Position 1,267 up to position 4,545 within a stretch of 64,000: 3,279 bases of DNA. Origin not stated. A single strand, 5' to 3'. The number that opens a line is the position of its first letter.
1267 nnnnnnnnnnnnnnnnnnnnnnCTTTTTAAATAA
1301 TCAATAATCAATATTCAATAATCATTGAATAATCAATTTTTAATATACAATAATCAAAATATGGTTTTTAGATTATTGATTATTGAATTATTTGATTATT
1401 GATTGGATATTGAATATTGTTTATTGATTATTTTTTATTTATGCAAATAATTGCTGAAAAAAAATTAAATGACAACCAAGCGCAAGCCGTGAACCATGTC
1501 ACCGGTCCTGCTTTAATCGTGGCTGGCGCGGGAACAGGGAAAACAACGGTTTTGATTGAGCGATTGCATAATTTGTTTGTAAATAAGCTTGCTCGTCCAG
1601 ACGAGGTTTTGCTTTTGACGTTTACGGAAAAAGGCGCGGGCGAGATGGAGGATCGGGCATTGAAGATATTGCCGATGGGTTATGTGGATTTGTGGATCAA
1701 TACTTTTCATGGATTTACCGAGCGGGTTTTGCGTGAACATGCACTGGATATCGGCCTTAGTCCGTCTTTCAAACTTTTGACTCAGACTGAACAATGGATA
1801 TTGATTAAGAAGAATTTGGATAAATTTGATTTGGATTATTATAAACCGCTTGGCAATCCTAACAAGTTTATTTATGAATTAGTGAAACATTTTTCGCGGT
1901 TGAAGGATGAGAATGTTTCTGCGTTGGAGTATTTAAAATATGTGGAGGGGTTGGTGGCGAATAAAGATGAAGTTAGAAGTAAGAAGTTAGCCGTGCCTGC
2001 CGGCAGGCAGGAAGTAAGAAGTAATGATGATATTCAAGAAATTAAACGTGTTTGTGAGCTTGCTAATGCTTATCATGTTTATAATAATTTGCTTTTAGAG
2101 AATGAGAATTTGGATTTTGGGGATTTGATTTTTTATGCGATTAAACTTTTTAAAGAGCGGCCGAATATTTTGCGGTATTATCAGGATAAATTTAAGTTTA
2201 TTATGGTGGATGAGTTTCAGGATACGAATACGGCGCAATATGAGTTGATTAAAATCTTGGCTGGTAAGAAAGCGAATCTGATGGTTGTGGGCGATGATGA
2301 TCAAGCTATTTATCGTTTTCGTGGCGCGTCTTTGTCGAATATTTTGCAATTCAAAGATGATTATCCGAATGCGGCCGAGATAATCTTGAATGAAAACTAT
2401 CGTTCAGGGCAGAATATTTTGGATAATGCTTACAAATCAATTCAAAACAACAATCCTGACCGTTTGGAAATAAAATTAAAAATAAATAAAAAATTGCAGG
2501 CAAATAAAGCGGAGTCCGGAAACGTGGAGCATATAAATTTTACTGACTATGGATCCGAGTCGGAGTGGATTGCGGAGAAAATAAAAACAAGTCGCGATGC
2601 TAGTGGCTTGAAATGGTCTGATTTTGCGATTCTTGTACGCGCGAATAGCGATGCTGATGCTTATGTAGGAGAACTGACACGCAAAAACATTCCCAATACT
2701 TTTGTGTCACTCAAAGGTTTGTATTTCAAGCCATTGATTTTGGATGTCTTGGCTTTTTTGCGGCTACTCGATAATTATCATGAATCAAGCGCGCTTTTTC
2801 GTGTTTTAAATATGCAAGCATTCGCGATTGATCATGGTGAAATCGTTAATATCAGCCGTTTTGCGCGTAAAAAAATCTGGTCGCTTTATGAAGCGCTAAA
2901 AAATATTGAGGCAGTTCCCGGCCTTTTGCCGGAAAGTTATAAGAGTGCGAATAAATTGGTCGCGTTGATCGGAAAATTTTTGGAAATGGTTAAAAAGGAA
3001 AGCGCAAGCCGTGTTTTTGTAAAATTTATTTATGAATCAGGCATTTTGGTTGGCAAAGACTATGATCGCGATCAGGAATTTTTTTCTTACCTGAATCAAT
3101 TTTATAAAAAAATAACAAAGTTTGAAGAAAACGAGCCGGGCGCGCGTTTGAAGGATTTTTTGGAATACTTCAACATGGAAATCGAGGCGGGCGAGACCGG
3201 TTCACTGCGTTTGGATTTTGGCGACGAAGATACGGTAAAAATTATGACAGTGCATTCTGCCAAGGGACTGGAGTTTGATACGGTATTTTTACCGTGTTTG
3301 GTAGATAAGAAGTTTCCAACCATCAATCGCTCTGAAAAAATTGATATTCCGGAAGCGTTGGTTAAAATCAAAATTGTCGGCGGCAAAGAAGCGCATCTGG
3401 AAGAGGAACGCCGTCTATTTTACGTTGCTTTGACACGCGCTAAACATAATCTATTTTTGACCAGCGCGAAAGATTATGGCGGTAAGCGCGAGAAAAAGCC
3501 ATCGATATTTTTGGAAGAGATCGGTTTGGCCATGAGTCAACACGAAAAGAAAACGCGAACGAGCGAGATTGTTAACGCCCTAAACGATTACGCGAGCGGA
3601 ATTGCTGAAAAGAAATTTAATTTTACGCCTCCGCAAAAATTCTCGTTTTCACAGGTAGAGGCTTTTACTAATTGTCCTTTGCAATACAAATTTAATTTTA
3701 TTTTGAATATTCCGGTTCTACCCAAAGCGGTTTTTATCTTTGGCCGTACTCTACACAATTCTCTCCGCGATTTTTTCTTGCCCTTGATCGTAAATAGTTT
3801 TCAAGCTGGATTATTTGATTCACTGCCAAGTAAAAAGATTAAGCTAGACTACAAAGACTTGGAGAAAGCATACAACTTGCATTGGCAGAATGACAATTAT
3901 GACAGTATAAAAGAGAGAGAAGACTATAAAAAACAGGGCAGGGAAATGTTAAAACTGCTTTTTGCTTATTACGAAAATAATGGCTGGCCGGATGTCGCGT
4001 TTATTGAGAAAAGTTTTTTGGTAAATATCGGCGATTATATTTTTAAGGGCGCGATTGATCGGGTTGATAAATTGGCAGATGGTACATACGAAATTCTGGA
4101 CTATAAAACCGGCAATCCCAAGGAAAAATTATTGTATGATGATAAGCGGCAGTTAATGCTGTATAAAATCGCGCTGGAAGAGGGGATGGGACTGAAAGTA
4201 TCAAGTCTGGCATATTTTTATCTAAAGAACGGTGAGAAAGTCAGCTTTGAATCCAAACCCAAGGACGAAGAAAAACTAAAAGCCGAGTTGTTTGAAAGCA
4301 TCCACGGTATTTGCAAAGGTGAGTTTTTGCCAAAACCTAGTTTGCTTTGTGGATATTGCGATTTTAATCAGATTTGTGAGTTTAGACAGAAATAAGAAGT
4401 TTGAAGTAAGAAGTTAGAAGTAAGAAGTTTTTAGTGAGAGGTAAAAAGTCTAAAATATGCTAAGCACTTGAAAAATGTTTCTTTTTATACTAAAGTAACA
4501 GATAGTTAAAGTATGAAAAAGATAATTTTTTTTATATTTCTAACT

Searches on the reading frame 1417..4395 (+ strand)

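Call 79: search_protein_families(library=pfam, proteins=[window:1417-4395:+], max_evalue=0.001)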
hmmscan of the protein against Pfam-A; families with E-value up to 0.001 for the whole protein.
window:1417-4395:+ (992 aa): 9 families
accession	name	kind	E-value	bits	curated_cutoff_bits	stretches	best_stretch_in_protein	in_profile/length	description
PF00580.27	UvrD-helicase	-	1.6e-75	254.7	23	1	17-317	1-271/271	UvrD/REP helicase N-terminal domain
PF13361.12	UvrD_C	-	6.2e-54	184.2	25.6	1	322-685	1-349/350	UvrD-like helicase C-terminal domain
PF12705.13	PDDEXK_1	-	3.7e-30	106.1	22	1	742-988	2-247/247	PD-(D/E)XK nuclease superfamily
PF13245.12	AAA_19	-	1.7e-20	74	25.1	1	21-302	1-134/134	AAA domain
PF13538.12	UvrD_C_2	-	1.8e-11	44.2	27.4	1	657-681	27-51/52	UvrD-like helicase C-terminal domain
PF13604.12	AAA_30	-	5.4e-08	33.2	27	0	16-78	1-63/191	AAA domain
PF01443.25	Viral_helicase1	-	9.4e-08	32.6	21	0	602-680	176-225/228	Viral superfamily 1 RNA helicase core domain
PF01930.23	Cas_Cas4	-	7.9e-06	26.5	22.7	1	877-987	53-158/160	Domain of unknown function DUF83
PF13087.12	AAA_12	-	0.00094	19.2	27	0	601-682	133-191/195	AAA domain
